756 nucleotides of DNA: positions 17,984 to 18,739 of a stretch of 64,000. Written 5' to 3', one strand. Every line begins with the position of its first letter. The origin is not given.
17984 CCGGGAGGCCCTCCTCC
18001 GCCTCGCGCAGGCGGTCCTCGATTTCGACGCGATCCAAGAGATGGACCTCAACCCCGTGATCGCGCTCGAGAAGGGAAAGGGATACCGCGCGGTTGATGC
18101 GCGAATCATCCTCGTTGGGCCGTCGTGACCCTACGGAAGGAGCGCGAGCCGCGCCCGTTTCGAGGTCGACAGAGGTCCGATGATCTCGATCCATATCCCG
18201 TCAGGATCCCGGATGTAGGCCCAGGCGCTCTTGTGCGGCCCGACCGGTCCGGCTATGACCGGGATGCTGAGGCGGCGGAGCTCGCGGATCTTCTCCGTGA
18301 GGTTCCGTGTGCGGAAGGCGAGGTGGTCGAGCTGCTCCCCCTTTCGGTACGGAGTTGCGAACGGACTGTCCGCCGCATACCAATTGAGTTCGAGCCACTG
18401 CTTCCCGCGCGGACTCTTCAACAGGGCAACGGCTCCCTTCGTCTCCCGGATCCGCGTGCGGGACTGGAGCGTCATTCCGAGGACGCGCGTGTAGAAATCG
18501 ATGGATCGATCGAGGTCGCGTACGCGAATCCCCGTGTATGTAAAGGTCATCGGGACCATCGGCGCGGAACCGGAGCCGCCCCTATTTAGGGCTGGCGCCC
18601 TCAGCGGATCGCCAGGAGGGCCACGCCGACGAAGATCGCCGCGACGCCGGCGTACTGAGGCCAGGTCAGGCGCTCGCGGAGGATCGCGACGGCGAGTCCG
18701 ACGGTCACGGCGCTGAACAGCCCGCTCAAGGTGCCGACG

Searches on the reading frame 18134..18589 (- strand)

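Call 84: search_protein_families(library=pfam, proteins=[window:18134-18589:-], max_evalue=0.001)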
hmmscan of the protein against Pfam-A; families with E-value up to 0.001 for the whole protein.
window:18134-18589:- (152 aa): 4 families
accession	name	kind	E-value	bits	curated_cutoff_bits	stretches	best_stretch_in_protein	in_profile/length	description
PF00903.31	Glyoxalase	-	7.4e-18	65.5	20.6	1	17-136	3-121/121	Glyoxalase/Bleomycin resistance protein/Dioxygenase superfamily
PF13669.12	Glyoxalase_4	-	5.7e-11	43.1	27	1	19-119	3-101/109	Glyoxalase/Bleomycin resistance protein/Dioxygenase superfamily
PF13468.12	Glyoxalase_3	-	0.00013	22.5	25.1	0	21-110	6-101/176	Glyoxalase-like domain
PF22677.2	Ble-like_N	-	0.0008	19.6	24.5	0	16-43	2-29/41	Bleomycin resistance protein-like N-terminal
